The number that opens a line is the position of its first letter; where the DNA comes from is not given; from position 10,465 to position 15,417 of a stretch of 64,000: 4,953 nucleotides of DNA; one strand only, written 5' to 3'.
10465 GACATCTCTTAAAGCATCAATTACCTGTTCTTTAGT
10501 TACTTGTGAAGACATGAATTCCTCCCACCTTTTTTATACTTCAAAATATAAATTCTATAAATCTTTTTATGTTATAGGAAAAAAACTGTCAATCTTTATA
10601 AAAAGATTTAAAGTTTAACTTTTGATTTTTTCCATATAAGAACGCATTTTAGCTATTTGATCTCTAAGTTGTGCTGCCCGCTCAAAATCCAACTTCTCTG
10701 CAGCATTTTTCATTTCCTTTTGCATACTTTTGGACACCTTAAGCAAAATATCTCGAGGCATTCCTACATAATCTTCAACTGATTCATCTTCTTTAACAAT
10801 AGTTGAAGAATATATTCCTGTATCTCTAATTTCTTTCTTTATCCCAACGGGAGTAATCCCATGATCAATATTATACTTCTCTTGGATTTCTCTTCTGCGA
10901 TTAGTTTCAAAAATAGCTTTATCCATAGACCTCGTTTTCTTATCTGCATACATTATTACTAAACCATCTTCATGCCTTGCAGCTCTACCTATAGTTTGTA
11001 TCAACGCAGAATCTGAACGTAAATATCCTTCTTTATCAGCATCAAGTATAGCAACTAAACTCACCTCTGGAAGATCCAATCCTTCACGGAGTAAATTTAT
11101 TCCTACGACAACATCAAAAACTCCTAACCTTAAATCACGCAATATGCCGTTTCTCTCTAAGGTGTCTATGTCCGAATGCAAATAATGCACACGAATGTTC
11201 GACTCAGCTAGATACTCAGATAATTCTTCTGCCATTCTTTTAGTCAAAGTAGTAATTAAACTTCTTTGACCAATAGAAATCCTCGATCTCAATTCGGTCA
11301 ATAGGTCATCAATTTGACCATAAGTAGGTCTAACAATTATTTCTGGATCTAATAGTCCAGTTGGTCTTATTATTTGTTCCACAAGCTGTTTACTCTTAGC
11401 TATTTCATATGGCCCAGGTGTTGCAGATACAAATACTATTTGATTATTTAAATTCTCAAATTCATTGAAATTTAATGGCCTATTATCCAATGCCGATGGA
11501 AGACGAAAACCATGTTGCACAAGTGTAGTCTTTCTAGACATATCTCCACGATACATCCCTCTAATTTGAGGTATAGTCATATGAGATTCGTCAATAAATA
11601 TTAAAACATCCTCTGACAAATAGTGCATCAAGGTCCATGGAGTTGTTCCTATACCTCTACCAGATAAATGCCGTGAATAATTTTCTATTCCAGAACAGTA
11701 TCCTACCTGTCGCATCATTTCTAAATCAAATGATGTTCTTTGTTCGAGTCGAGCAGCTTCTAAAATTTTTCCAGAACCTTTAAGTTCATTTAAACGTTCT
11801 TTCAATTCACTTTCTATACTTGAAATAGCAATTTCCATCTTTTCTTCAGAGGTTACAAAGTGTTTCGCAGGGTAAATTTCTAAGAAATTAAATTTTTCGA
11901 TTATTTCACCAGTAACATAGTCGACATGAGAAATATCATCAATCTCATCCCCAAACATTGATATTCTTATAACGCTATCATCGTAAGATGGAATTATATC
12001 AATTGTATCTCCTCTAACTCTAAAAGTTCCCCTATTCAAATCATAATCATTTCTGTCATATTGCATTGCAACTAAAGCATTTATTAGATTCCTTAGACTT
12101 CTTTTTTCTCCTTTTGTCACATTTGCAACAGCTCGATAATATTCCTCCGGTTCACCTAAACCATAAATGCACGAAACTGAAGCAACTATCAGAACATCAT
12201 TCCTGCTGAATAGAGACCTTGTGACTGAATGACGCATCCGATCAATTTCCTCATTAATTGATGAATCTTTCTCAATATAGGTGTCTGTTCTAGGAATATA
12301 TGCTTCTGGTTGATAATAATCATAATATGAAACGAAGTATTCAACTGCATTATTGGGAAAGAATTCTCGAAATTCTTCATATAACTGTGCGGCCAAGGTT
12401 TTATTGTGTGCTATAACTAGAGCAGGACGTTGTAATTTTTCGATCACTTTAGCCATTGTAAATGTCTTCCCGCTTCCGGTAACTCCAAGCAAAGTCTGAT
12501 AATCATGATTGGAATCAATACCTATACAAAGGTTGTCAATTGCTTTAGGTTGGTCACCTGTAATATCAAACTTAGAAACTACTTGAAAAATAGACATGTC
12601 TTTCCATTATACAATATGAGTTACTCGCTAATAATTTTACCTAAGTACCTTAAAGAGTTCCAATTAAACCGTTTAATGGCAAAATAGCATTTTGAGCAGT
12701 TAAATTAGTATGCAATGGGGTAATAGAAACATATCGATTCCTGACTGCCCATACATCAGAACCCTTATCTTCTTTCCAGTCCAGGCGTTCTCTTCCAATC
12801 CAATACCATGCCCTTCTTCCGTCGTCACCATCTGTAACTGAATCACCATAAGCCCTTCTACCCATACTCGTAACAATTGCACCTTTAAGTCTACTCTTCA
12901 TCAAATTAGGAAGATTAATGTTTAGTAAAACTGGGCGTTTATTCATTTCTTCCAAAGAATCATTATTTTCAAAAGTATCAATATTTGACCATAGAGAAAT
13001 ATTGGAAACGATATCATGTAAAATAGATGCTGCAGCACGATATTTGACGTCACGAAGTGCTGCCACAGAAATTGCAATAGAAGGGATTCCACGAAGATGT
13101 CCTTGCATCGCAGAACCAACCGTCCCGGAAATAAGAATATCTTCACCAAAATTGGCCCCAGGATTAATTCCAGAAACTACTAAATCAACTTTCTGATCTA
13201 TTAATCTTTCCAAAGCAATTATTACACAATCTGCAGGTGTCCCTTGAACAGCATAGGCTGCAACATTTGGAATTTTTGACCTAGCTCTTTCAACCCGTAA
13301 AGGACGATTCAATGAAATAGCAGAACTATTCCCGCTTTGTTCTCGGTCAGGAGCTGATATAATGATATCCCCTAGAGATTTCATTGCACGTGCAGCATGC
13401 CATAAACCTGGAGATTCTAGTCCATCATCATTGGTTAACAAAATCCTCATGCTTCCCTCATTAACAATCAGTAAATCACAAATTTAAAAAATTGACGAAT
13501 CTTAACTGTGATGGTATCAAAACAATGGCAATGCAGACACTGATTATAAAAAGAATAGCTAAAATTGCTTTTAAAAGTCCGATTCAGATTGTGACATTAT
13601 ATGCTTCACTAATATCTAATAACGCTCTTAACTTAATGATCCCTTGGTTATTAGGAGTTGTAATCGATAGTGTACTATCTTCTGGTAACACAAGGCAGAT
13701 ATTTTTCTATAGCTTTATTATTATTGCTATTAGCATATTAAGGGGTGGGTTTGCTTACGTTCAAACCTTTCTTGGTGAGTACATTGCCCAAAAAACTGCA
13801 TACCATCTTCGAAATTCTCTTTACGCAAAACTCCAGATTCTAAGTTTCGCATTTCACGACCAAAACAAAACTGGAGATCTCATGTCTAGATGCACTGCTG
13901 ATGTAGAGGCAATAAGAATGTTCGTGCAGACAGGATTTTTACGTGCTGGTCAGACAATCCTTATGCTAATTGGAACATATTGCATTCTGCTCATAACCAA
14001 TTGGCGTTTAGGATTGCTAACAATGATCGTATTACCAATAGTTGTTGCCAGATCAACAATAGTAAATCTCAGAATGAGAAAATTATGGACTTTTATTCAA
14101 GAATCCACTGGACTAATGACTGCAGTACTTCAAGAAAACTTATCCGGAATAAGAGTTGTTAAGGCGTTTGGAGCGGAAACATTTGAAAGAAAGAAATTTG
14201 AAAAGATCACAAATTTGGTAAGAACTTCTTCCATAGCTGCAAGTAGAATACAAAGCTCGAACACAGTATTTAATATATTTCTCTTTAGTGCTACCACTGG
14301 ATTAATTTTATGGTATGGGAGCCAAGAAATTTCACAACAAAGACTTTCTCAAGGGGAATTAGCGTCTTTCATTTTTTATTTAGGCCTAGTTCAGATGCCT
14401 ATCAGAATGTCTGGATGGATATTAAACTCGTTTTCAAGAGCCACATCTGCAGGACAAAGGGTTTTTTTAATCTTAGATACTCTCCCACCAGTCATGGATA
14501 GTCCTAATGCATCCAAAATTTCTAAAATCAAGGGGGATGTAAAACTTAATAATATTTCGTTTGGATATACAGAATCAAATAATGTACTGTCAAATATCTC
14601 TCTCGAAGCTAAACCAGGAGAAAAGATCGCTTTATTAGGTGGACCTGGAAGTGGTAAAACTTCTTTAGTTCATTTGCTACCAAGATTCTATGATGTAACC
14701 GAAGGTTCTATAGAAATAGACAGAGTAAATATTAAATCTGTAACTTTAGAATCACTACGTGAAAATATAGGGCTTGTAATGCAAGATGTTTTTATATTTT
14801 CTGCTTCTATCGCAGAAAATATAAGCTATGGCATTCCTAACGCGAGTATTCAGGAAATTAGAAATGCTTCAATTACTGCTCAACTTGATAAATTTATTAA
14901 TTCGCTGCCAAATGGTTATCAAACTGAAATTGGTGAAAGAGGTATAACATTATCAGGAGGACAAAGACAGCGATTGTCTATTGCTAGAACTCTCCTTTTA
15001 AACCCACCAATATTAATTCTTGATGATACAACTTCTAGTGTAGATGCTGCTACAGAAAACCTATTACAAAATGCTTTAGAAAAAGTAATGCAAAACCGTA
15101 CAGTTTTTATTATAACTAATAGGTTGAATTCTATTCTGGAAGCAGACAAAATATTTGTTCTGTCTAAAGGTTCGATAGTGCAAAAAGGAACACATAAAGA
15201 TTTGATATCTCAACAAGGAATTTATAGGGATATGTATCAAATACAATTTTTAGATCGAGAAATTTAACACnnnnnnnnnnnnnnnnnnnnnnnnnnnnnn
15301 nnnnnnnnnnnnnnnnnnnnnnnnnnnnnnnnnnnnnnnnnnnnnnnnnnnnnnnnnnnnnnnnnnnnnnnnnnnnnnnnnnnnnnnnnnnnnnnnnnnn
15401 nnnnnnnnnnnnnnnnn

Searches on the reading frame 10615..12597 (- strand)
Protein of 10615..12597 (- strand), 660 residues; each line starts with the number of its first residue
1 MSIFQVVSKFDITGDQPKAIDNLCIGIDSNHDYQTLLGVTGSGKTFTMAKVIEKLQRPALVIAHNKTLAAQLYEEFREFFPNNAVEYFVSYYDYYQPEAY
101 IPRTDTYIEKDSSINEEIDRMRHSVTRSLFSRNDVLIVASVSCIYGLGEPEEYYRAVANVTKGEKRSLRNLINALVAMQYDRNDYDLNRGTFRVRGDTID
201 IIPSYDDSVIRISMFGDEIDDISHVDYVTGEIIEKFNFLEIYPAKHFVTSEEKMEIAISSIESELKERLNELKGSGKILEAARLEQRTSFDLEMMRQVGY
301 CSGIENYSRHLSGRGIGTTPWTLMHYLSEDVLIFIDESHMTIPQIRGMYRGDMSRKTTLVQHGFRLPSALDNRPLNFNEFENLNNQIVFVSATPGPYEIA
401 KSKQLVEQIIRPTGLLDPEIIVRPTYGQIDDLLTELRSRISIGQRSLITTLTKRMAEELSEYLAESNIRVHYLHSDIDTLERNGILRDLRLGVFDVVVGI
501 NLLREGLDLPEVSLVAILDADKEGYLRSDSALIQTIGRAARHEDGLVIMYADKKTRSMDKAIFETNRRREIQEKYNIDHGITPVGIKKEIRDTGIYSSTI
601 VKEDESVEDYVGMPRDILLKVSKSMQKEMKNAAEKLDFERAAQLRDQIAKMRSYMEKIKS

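Call 26: search_protein_families(library=ncbifam, proteins=[window:10615-12597:-], max_evalue=1e-10)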
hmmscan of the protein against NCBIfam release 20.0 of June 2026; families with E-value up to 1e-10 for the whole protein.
window:10615-12597:- (660 aa): 6 families
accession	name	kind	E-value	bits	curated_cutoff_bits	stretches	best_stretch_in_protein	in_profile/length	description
NF003673.1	PRK05298.1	equivalog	0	1041.3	743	1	4-652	2-651/653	excinuclease ABC subunit UvrB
TIGR00631.1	uvrb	equivalog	5.1e-303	1006.4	750.1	1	4-651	2-657/658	excinuclease ABC subunit UvrB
TIGR00580.2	mfd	equivalog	4.2e-19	68.5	800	1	175-273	1-98/907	transcription-repair coupling factor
NF007966.0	PRK10689.1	equivalog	1.5e-14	52.7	1329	1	34-260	17-230/1148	transcription-repair coupling factor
NF004066.1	PRK05580.1-3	equivalog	8.8e-13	47.4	813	0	452-549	549-654/788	primosomal protein N'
TIGR00595.1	priA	equivalog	4.4e-12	45.3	230.35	0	452-553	274-383/509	replication restart helicase PriA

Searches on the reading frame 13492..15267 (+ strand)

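Call 26: search_protein_families(library=ncbifam, proteins=[window:13492-15267:+], max_evalue=1e-10)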
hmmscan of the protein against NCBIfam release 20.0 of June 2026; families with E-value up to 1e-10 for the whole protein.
window:13492-15267:+ (591 aa): 157 families (the best 25 are shown)
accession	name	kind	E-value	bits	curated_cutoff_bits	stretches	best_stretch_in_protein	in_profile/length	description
TIGR02203.1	MsbA_lipidA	equivalog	4.8e-132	441.4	602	1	31-586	14-570/572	lipid A export permease/ATP-binding protein MsbA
TIGR02204.1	MsbA_rel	hypoth_equivalog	6.2e-132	441.2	780.4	1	33-586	20-576/576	ABC transporter, permease/ATP-binding protein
NF052233.1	CphA_assoc_ABC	equivalog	3.4e-124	415.9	880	1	6-586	159-744/766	cyanophycin metabolism-associated ABC transporter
TIGR00958.1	3a01208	subfamily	1.4e-116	390.5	874.6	1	38-581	168-710/711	antigen peptide transporter 2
NF045513.1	HepA_fam_ABC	equivalog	2.2e-112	376.5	725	1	33-586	57-610/610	heterocyst formation ABC transporter subunit HepA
NF008381.0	PRK11176.1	equivalog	7.3e-111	371.3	867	1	31-586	25-580/582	lipid A ABC transporter ATP-binding protein/permease MsbA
NF008055.0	PRK10789.1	equivalog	1.6e-105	353.8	845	1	40-588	25-574/590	SmdA family multidrug ABC transporter permease/ATP-binding protein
NF010178.0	PRK13657.1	equivalog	1.1e-99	334.5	733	1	35-589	23-574/588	glucan ABC transporter ATP-binding protein/ permease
TIGR01846.1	type_I_sec_HlyB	subfamily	1.2e-98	331.2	725.55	1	35-585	144-692/694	type I secretion system permease/ATPase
TIGR03375.1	type_I_sec_LssB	subfamily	1.8e-83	281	693.1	1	36-574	155-691/696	type I secretion system permease/ATPase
TIGR03797.1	NHLM_micro_ABC2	equivalog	2.2e-83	281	709.4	1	31-585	136-685/686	NHLP bacteriocin export ABC transporter permease/ATPase subunit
TIGR03796.1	NHLM_micro_ABC1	equivalog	4.2e-78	263.3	853.3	1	35-581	159-708/710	NHLP family bacteriocin export ABC transporter peptidase/permease/ATPase subunit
NF008056.1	PRK10790.1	equivalog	1.2e-77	261.8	746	1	42-590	34-580/584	SmdB family multidrug efflux ABC transporter permease/ATP-binding protein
TIGR01193.1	bacteriocin_ABC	subfamily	1.7e-76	258.3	523.85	1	31-582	157-706/708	peptide cleavage/export ABC transporter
TIGR01192.1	chvA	subfamily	7.5e-75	252.7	585.4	1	41-582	29-567/585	glucan export ABC transporter ATP-binding protein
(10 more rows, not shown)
